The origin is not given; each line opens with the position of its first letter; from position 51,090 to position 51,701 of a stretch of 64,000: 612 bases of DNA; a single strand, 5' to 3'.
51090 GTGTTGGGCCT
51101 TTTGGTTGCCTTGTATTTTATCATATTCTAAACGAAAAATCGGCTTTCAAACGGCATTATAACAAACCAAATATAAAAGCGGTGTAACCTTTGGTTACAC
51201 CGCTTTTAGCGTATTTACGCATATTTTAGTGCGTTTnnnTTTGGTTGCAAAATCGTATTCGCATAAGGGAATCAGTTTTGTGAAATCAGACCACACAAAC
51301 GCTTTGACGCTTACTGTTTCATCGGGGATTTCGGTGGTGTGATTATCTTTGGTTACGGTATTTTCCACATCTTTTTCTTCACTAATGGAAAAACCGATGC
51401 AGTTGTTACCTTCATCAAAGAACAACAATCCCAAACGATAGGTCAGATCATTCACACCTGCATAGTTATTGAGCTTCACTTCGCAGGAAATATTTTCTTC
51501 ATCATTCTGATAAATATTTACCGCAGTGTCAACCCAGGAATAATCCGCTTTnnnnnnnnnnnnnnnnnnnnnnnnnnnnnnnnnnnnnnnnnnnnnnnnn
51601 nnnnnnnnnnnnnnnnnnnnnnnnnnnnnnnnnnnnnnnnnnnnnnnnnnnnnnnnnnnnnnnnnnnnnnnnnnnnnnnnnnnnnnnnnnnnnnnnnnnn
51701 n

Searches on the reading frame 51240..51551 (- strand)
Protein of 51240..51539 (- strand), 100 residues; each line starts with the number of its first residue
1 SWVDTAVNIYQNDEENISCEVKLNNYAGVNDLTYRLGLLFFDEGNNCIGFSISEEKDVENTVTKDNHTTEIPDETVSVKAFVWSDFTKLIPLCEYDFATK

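Call 8: find_homologous_proteins(query=window:51240-51539:-, max_evalue=0.01)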
Query seq(100 aa): no candidate shares three 5-residue words with the query. No homologue found.
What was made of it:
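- Tried and rejected: A word-indexed homologue search with the C tail alone found nothing (call 8).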

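Call 31: predict_structure(alignment_id=A3)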
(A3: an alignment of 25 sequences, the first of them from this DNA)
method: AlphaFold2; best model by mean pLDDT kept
length: 104 residues; sequences in the alignment: 25
mean_pLDDT: 83.3   pTM: 0.73
mean pLDDT of the five models: 83.3, 83.2, 82.5, 82.0, 74.6
residues with pLDDT >= 90: 53; 70-90: 33; 50-70: 11; < 50: 7
segments of 3 or more residues with pLDDT < 50: 101-104
pLDDT, mean of each block of 10 residues (from residue 1): 76 90 90 87 96 94 88 96 83 50 43
secondary structure, 60 per line:
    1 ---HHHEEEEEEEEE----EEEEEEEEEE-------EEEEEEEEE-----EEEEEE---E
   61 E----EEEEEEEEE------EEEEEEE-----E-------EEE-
elements in order: E7-15 E20-29 E37-45 E51-56 E66-74 E81-87 E101-103
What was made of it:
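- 51240..51536 (-): Tail domain of the alkaline phosphatase, protein C (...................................). Canonical member. AF2 pLDDT 83 (call 31).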

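Call 34: fold_search(model_id=the predicted structure, library=pdb)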
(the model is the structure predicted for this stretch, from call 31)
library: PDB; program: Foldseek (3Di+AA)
matches with E <= 10: 1800; with E <= 0.001: 1
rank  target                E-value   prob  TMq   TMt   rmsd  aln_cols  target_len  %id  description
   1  8q2h                  9.6e-04  1.00  0.64  0.07   3.3       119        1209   13  beta-galactosidase from Bacillus circulans (released 2024-10-16)
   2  4cuc_A                1.4e-03  1.00  0.60  0.10   5.1       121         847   11  Unravelling the multiple functions of the architecturally intricate Streptococcus pneumoniae beta-galactosidase, BgaA. (released 2014-08-20)
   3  2f1e_MODEL_1_A        1.6e-03  0.99  0.39  0.37   6.8       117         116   10  Solution structure of ApaG protein (released 2006-10-24)
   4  3isy                  1.7e-03  1.00  0.51  0.47   5.1       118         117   10  Crystal structure of an intracellular proteinase inhibitor (ipi, bsu11130) from bacillus subtilis at 2.61 A resolution (released 2009-09-15)
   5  5m52_B                1.8e-03  1.00  0.44  0.04   5.4       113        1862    6  Crystal structure of yeast Brr2 full-lenght in complex with Prp8 Jab1 domain (released 2016-12-07)
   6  4ypj_A                2.6e-03  1.00  0.54  0.09   4.8        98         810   17  X-ray Structure of The Mutant of Glycoside Hydrolase (released 2015-04-29)
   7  3o0l_A                2.6e-03  1.00  0.50  0.49   4.1        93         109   13  Crystal structure of a Pfam DUF1425 family member (Shew_1734) from Shewanella sp. pv-4 at 1.81 a resolution (released 2010-08-04)
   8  5ek5_A                2.6e-03  1.00  0.40  0.37   6.5       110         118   14  STRUCTURAL CHARACTERIZATION OF IRMA FROM ESCHERICHIA COLI (released 2016-03-09)
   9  4cu7                  2.9e-03  1.00  0.60  0.10   5.1       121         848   11  Unravelling the multiple functions of the architecturally intricate Streptococcus pneumoniae beta-galactosidase, BgaA (released 2014-08-20)
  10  5wab_C                3.2e-03  1.00  0.52  0.12   5.3       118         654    8  Crystal Structure of Bifidobacterium adolescentis GH3 beta-glucosidase (released 2018-04-04)
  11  1tza_A                3.4e-03  1.00  0.53  0.44   5.9       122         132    9  X-ray structure of Northeast Structural Genomics Consortium target SoR45 (released 2004-07-27)
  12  5wab_D                3.4e-03  1.00  0.52  0.11   5.4       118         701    8  Crystal Structure of Bifidobacterium adolescentis GH3 beta-glucosidase (released 2018-04-04)
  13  5t98_B                3.5e-03  1.00  0.54  0.10   4.7       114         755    8  Crystal structure of BuGH2Awt (released 2017-09-13)
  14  4cu6                  3.7e-03  1.00  0.59  0.10   5.5       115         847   11  Unravelling the multiple functions of the architecturally intricate Streptococcus pneumoniae beta-galactosidase, BgaA (released 2014-08-20)
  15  7dco_D                3.7e-03  1.00  0.48  0.04   5.0       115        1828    7  Cryo-EM structure of the activated spliceosome (Bact complex) at an atomic resolution of 2.5 angstrom (released 2021-03-17)
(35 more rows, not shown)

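Call 46: search_protein_families(library=pfam, alignment_id=A4, max_evalue=5)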
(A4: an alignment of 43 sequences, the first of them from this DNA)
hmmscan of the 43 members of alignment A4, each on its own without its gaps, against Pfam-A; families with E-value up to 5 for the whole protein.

A. member 1, seq(100 aa): 0 families

B. families by the number of members that match (of 43 scanned): 33 families (the first 25 are shown)
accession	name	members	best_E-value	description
PF12142.13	PPO1_DWL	4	0.023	Polyphenol oxidase middle domain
PF22783.1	BapA_N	3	0.07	BapA, prefix-like domain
PF16142.10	DUF4850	2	0.011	Domain of unknown function (DUF4850)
PF21471.3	Reelin_subrepeat-B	2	0.019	Reelin subrepeat B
PF17752.6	BLF1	2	0.031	Burkholderia lethal factor 1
PF23194.1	NOMO_5th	1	0.012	NOMO fifth transthyretin-like domain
PF09870.14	DUF2097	1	0.025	Uncharacterized protein conserved in archaea (DUF2097)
PF23258.1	DUF7072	1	0.032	Domain of unknown function (DUF7072)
PF25235.1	DUF7850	1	0.04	Domain of unknown function (DUF7850)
PF20764.2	DUF6837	1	0.04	Domain of unknown function (DUF6837)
PF16800.11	Endopep_inhib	1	0.052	IseA DL-endopeptidase inhibitor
PF04878.18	Baculo_p48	1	0.056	Baculovirus P48 protein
PF18342.7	LytB_SH3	1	0.06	Endo-beta-N-acetylglucosaminidase LytB SH3 domain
PF24051.1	DUF7355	1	0.06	Domain of unknown function (DUF7355)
PF18719.7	ArlS_N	1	0.069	ArlS sensor domain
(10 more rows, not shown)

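Call 47: search_solved_structures(query=A4, max_evalue=10)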
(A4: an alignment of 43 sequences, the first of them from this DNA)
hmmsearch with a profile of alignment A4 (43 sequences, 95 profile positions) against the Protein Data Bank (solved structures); distinct sequences matched with E-value up to 10: 3.
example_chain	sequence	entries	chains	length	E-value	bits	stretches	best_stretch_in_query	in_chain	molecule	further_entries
1hwm_A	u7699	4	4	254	0.23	15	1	7-47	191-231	EBULIN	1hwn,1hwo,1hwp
5u35_A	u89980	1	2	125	0.29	14.6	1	15-61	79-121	De novo NTF2 with large cavity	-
5tph_A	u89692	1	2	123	0.3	14.6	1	15-61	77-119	de novo NTF2 homodimer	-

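Call 51: search_protein_representatives(alignment_id=A4)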
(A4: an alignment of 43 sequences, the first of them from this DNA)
Query: 43 sequences, 95 profile positions. Proteins with E-value up to 0.001 (for the whole library): 1232; up to 1e-10: 38; up to 1e-30: 0. The best 150 are listed.
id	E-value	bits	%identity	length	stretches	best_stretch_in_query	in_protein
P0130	1.1e-23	99.4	-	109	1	2-94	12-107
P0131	5.5e-22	93.9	-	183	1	2-94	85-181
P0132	2.5e-20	88.6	-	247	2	13-94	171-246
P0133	1.5e-19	86.1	-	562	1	4-89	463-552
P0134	6.9e-19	84.0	-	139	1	9-94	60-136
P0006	3.8e-18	81.6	-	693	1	2-94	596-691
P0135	2.3e-17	79.1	-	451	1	2-90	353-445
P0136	4.5e-17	78.2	-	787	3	19-91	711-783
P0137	4.6e-17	78.2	-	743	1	2-93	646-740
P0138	3.0e-16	75.5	-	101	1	1-94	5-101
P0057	3.5e-16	75.3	-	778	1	2-94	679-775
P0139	7.0e-16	74.4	-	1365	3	13-94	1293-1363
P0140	2.1e-15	72.8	-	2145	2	19-94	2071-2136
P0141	2.2e-15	72.8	-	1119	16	71-91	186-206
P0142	1.0e-14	70.7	-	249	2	9-94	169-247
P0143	6.8e-14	68.0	-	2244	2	6-94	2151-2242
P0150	7.8e-13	64.6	-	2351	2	10-91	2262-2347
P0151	2.8e-12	62.8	-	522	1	11-92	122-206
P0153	3.4e-12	62.6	-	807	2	10-91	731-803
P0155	7.4e-12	61.5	-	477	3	7-90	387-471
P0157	9.9e-12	61.1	-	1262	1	12-89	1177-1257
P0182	1.5e-09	54.1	-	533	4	7-51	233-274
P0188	2.9e-09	53.2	-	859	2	9-94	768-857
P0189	3.0e-09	53.1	-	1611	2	22-92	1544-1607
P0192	3.6e-09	52.8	-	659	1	16-91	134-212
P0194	5.1e-09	52.4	-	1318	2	12-90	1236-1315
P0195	6.5e-09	52.0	-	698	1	17-95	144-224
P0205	1.2e-08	51.2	-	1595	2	32-86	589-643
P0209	1.6e-08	50.8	-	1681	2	2-88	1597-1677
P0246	1.1e-07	48.1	-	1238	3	7-88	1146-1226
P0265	2.1e-07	47.2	-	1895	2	31-90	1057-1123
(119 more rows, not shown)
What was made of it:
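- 1,232 clusters at E<=1e-3 in 1.84 billion proteins (call 51).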

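Call 54: search_protein_families(library=pfam, proteins=[P0142, P0151, P0155, P0153, P0157, P0136, P0139, P0192, P0195, P0182], max_evalue=0.001)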
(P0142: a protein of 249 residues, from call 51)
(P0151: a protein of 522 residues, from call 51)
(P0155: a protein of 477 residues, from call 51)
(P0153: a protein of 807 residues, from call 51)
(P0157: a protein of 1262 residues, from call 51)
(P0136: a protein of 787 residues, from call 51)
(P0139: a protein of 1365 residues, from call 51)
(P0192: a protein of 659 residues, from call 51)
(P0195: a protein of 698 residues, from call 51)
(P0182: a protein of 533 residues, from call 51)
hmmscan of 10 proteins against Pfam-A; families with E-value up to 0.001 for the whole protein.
P0142 (249 aa): 1 family
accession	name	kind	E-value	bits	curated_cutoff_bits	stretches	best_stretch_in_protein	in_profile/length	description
PF00963.24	Cohesin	-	7.5e-09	36.3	24.1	1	46-134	18-115/139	Cohesin domain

P0151 (522 aa): 1 family
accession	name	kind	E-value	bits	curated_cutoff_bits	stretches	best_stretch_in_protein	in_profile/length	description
PF16227.11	DUF4886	-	8.7e-38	130.1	26.7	2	214-421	1-185/242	Domain of unknown function (DUF4886)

P0155 (477 aa): 1 family
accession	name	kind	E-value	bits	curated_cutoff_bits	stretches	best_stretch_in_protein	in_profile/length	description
PF00963.24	Cohesin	-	1.8e-12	48.1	24.1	1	64-165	6-117/139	Cohesin domain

P0153 (807 aa): 3 families
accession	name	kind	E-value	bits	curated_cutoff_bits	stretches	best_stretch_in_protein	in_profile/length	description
PF13385.13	Laminin_G_3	-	4.3e-35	121.5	27.6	2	239-385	13-151/151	Concanavalin A-like lectin/glucanases superfamily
PF00149.33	Metallophos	-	1.6e-08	35.6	21.5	1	443-645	2-190/191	Calcineurin-like phosphoesterase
PF02210.31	Laminin_G_2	-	4.6e-06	27.6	22.9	0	271-367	16-116/126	Laminin G domain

P0157 (1262 aa): 5 families
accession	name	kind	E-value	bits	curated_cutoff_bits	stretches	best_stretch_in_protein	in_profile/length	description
PF13385.13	Laminin_G_3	-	1.8e-43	148.7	27.6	2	820-963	2-150/151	Concanavalin A-like lectin/glucanases superfamily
PF21231.2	GH141_M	-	2e-15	57.4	27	1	146-282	15-156/156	GH141 insertion domain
PF00754.31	F5_F8_type_C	-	1.2e-12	48.5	28.2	1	638-760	2-121/127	F5/8 type C domain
PF22633.2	F5_F8_type_C_2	-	1.4e-10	42.1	27.8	1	651-749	1-91/91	NedA-like, galactose-binding domain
PF08329.16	ChitinaseA_N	-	0.00076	19.6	21.2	0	830-885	31-85/133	Chitinase A, N-terminal domain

P0136 (787 aa): 0 families

P0139 (1365 aa): 3 families
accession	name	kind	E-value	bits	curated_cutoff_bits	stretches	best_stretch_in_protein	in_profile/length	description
PF00059.27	Lectin_C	-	1.7e-13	51.7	22.6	1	194-298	3-106/107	Lectin C-type domain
PF07523.18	Big_3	-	2.6e-06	28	21.2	1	317-377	4-68/68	Bacterial Ig-like domain (group 3)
PF18998.6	Flg_new_2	-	0.00026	21.4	23.6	0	539-608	2-70/73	Divergent InlB B-repeat domain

P0192 (659 aa): 1 family
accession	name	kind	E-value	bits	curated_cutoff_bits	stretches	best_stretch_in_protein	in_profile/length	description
PF13472.12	Lipase_GDSL_2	-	1.5e-07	32.6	32.9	1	245-429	22-175/178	GDSL-like Lipase/Acylhydrolase family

P0195 (698 aa): 2 families
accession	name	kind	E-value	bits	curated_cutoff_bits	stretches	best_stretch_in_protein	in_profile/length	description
PF16656.11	Pur_ac_phosph_N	-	1.6e-11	45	30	1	235-350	3-93/93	Purple acid Phosphatase, N-terminal domain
PF00149.33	Metallophos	-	1.8e-10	42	21.5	1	359-558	1-191/191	Calcineurin-like phosphoesterase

P0182 (533 aa): 6 families
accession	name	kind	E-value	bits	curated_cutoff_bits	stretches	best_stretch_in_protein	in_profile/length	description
PF13860.13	FlgD_ig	-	2.7e-09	37.3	27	0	243-277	10-45/79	FlgD Ig-like domain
PF20622.4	Big_15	-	1.2e-07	31.9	27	0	250-277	54-81/82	Bacterial Ig domain (Big_16)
PF13620.12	CarboxypepD_reg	-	1.4e-07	32.2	32.3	1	46-121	6-81/82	Carboxypeptidase regulatory-like domain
PF18962.6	Por_Secre_tail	-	2.5e-07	31.3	27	0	249-282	14-47/75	Secretion system C-terminal sorting domain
PF18986.5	DUF5719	-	3.1e-06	27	26.2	0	235-275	58-98/319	Family of unknown function (DUF5719)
PF15057.12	DUF4537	-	0.00027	21.4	27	0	108-181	43-112/120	Domain of unknown function (DUF4537)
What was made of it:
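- On FxLYD_dom / FlgD_ig-like Ig domains: FlgD_ig overlaps a partial profile hit in P0182 only (call 54).
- Closest known: T9SS C-terminal domain. Same: One profile hit overlaps FlgD_ig/Por_Secre_tail (call 54).
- One profile hit (P0182) overlaps those Pfam families (call 54).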

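Call 55: list_cluster_members(proteins=[P0139, P0140, P0143, P0150, P0157, P0153, P0151, P0142, P0155, P0189])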
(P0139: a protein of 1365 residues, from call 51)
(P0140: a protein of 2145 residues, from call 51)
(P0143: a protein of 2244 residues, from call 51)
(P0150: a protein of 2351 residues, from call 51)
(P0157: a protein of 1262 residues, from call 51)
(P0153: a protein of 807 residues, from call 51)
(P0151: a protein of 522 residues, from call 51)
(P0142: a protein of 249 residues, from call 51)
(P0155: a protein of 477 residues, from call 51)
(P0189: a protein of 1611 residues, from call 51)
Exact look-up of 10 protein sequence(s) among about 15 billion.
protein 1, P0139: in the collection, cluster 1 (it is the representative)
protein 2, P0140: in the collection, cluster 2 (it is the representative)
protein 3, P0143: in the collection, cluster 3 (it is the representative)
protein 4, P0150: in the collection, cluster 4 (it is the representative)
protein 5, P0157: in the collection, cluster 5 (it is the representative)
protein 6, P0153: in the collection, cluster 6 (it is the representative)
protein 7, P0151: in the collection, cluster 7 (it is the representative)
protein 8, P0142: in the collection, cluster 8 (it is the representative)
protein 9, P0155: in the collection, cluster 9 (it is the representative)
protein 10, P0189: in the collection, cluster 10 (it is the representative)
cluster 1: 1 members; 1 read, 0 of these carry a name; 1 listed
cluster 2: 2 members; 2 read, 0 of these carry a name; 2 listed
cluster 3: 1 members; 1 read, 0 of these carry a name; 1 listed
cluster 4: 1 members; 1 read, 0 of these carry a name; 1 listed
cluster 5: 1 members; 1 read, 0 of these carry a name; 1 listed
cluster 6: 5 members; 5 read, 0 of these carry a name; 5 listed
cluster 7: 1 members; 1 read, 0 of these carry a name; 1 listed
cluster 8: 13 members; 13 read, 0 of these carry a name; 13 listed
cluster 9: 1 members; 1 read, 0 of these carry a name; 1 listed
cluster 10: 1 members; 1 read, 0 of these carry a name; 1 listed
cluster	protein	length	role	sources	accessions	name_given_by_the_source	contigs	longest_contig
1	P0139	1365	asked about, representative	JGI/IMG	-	-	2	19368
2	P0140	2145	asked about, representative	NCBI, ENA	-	-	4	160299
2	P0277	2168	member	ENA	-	-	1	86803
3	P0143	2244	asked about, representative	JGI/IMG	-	-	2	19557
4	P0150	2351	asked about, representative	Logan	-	-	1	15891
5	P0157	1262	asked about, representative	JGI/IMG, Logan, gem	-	-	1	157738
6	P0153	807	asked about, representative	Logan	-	-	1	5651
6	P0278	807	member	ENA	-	-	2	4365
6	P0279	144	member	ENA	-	-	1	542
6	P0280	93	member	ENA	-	-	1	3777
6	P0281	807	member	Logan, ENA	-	-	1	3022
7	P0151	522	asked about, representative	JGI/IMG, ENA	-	-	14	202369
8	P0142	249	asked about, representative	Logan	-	-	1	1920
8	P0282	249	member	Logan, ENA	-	-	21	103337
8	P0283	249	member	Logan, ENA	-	-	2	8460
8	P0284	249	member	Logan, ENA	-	-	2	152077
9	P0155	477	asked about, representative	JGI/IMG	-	-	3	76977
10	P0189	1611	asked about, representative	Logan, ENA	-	-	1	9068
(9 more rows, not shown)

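Call 58: search_protein_families(library=pfam, alignment_id=A5, max_evalue=0.00001)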
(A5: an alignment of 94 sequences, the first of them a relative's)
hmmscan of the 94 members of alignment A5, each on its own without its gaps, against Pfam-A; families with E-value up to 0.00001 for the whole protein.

A. member 1, P0234 (200 aa): 0 families

B. families by the number of members that match (of 94 scanned): 39 families (the first 25 are shown)
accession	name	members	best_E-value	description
PF00963.24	Cohesin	15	4e-25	Cohesin domain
PF16227.11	DUF4886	11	7.5e-72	Domain of unknown function (DUF4886)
PF00149.33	Metallophos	8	6.6e-12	Calcineurin-like phosphoesterase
PF13472.12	Lipase_GDSL_2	7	1.1e-18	GDSL-like Lipase/Acylhydrolase family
PF13306.12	LRR_5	6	6e-145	BspA type Leucine rich repeat region (6 copies)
PF13855.12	LRR_8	4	1.5e-15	Leucine rich repeat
PF13385.13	Laminin_G_3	3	4.3e-35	Concanavalin A-like lectin/glucanases superfamily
PF06739.17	SBBP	3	1.9e-32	Beta-propeller repeat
PF09479.16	Flg_new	3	7.2e-30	Listeria-Bacteroides repeat domain (List_Bact_rpt)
PF13620.12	CarboxypepD_reg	3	3e-14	Carboxypeptidase regulatory-like domain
PF00245.25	Alk_phosphatase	2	1.2e-25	Alkaline phosphatase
PF16656.11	Pur_ac_phosph_N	2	7.3e-18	Purple acid Phosphatase, N-terminal domain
PF02368.24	Big_2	2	7.5e-16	Bacterial Ig-like domain (group 2)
PF00657.28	Lipase_GDSL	2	1.4e-14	GDSL-like Lipase/Acylhydrolase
PF18962.6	Por_Secre_tail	2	4.6e-12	Secretion system C-terminal sorting domain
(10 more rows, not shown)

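Call 62: search_dna_similar(query=P0132, collection=plasmids, mode=protein, max_evalue=1, max_rows=30)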
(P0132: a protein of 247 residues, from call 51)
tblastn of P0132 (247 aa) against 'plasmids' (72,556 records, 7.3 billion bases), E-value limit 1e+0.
Records with a match: 3; places in all: 3; records where one place covers at least 80% of the query: 0.
Best place of each record, by identity: <60% 3.
By first word of the organism name: Monoglobus 3.
By predicted mobility (MOB-suite, as given by PLSDB): non-mobilizable 3.
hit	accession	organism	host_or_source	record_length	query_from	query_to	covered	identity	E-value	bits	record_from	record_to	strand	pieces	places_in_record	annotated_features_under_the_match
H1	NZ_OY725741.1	Monoglobus pectinilyticus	-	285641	104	180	31%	37.3%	8e-1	39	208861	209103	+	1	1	glycoside hydrolase family 3 C-terminal domain-containing protein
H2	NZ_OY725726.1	Monoglobus pectinilyticus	-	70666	165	245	33%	29.1%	1e-2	44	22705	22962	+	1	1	hypothetical protein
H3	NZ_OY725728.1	Monoglobus pectinilyticus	-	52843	101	158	23%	31.0%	1e-1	41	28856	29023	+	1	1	hypothetical protein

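Call 63: get_annotated_region(hit=H2, flank=6000)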
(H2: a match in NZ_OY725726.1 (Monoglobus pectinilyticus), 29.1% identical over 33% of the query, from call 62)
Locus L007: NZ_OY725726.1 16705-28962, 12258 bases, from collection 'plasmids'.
description: Monoglobus pectinilyticus strain Ruminococcaceae species TSDC17.2-1.2 plasmid 2, complete sequence
organism: Monoglobus pectinilyticus (NCBI taxid 1981510)
taxonomy: Bacteria; Bacillota; Clostridia; Monoglobales; Monoglobaceae; Monoglobus; Monoglobus pectinilyticus
host: -; source: -; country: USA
typing (MOB-suite, as given by PLSDB): non-mobilizable
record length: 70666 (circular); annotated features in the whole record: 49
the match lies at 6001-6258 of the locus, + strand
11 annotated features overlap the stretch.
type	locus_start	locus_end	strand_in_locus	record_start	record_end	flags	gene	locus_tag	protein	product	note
CDS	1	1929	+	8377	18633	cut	-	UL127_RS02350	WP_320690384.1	S8 family serine peptidase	GO:0006508 - proteolysis [Evidence IEA]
CDS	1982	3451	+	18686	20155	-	-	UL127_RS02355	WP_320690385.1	stalk domain-containing protein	-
CDS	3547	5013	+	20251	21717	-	-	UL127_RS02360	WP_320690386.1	stalk domain-containing protein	-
CDS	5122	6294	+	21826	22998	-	-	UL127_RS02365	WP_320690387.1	hypothetical protein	-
CDS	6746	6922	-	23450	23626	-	-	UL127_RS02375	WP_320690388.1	barstar family protein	-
CDS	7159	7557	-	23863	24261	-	-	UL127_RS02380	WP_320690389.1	hypothetical protein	-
CDS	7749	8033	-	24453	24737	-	-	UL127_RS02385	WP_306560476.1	hypothetical protein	-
CDS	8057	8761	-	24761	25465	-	-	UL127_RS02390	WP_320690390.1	hypothetical protein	-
CDS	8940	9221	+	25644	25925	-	-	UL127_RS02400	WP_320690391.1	hypothetical protein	-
CDS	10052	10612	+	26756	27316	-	-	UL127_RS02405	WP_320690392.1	DUF305 domain-containing protein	-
CDS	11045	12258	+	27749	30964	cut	carB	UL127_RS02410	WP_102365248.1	carbamoyl-phosphate synthase large subunit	GO:0006807 - nitrogen compound metabolic process [Evidence IEA]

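Call 64: get_annotated_region(hit=H1, flank=4000)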
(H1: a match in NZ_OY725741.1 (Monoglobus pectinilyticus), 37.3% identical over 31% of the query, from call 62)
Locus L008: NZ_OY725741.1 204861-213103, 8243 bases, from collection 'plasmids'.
description: Monoglobus pectinilyticus strain Ruminococcaceae species TSDC17.2-1.2 plasmid 17, complete sequence
organism: Monoglobus pectinilyticus (NCBI taxid 1981510)
taxonomy: Bacteria; Bacillota; Clostridia; Monoglobales; Monoglobaceae; Monoglobus; Monoglobus pectinilyticus
host: -; source: -; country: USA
typing (MOB-suite, as given by PLSDB): non-mobilizable
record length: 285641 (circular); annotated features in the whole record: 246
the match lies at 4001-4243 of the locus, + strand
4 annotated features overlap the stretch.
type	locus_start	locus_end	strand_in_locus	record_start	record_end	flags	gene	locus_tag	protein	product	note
CDS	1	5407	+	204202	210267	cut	-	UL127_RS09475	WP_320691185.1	glycoside hydrolase family 3 C-terminal domain-containing protein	GO:0005975 - carbohydrate metabolic process [Evidence IEA]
CDS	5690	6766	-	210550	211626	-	leuB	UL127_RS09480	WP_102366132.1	3-isopropylmalate dehydrogenase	GO:0009098 - leucine biosynthetic process [Evidence IEA]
CDS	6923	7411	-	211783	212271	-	leuD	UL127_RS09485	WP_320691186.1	3-isopropylmalate dehydratase small subunit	GO:0009098 - leucine biosynthetic process [Evidence IEA]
CDS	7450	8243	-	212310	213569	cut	leuC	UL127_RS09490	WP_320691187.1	3-isopropylmalate dehydratase large subunit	GO:0009098 - leucine biosynthetic process [Evidence IEA]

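Call 68: find_encoding_contigs(protein=P0142, flank=10000, max_places=3)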
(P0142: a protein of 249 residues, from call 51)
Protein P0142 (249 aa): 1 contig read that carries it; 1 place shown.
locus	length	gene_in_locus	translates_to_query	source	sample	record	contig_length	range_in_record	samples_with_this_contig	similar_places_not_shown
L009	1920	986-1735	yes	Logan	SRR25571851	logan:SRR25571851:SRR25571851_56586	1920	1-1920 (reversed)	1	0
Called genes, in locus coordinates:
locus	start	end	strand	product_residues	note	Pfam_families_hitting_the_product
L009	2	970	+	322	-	?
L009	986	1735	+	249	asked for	PF00963:Cohesin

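Call 69: find_encoding_contigs(protein=P0284, flank=10000, max_places=2)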
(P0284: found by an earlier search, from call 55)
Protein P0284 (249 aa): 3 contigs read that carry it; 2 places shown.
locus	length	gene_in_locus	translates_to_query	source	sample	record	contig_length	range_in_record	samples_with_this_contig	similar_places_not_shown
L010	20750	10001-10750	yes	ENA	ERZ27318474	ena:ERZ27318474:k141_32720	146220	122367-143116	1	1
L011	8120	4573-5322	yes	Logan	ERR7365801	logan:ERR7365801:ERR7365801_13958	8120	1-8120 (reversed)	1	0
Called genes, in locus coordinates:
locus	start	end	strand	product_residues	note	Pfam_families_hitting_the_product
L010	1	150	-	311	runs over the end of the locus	PF00528:BPD_transp_1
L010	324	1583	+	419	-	PF00072:Response_reg, PF12833:HTH_18, PF00165:HTH_AraC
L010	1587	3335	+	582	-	PF06580:His_kinase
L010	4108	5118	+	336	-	PF06970:RepA_N, PF19481:DUF6017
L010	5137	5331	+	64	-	-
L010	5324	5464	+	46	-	PF02374:ArsA_ATPase (weak), PF10609:ParA, PF13614:AAA_31, PF00142:Fer4_NifH (weak), PF09140:MipZ, PF01656:CbiA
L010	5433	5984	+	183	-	PF00963:Cohesin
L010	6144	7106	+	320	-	PF07833:Cu_amine_oxidN1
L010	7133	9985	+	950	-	PF01551:Peptidase_M23, PF00041:fn3 (weak), PF02368:Big_2, PF00963:Cohesin, PF00404:Dockerin_1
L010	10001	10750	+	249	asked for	PF00963:Cohesin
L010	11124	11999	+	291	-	-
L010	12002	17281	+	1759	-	PF05593:RHS_repeat (faint), PF25023:TEN_YD-shell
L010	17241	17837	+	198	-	-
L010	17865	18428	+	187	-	-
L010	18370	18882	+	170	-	-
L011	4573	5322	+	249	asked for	PF00963:Cohesin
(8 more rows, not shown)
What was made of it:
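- These include ~250-aa signal peptide-cohesin-tail proteins, one of which is encoded next to a dockerin-bearing M23 peptidase (calls 54, 58, 69).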

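Call 78: search_protein_families(library=pfam, alignment_id=A7, max_evalue=0.00001)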
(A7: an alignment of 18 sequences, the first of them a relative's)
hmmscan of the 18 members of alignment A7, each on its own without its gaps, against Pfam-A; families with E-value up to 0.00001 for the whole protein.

A. member 1, P0139 (1365 aa): 2 families
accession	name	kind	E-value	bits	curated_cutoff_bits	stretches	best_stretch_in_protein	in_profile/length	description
PF00059.27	Lectin_C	-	1.7e-13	51.7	22.6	1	194-298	3-106/107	Lectin C-type domain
PF07523.18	Big_3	-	2.6e-06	28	21.2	1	317-377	4-68/68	Bacterial Ig-like domain (group 3)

B. families by the number of members that match (of 18 scanned): 33 families (the first 25 are shown)
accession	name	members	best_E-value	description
PF13306.12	LRR_5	5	0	BspA type Leucine rich repeat region (6 copies)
PF13290.12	CHB_HEX_C_1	4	5.6e-40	Chitobiase/beta-hexosaminidase C-terminal domain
PF13855.12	LRR_8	4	1.8e-39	Leucine rich repeat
PF02368.24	Big_2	4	1.4e-30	Bacterial Ig-like domain (group 2)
PF09479.16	Flg_new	3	8.9e-106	Listeria-Bacteroides repeat domain (List_Bact_rpt)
PF13287.12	Fn3_assoc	3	2e-37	Fn3 associated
PF13385.13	Laminin_G_3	2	1.8e-43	Concanavalin A-like lectin/glucanases superfamily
PF13205.12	Big_5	2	4.9e-29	Bacterial Ig-like domain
PF23952.1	LRR_EndoS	2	1.8e-18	Endo-beta-N-acetylglucosaminidase EndoS LRR domain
PF12799.13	LRR_4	2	9.5e-15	Leucine Rich repeats (2 copies)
PF00963.24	Cohesin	2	2.4e-12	Cohesin domain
PF18998.6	Flg_new_2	2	3.9e-12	Divergent InlB B-repeat domain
PF00041.27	fn3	2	1.3e-09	Fibronectin type III domain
PF00245.25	Alk_phosphatase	1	1.6e-51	Alkaline phosphatase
PF18560.7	Lectin_like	1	1.3e-33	Lectin like domain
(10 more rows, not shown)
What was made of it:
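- Some hits carry GH10, GH3, GH141_M or CBM96 (calls 58, 64, 78).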
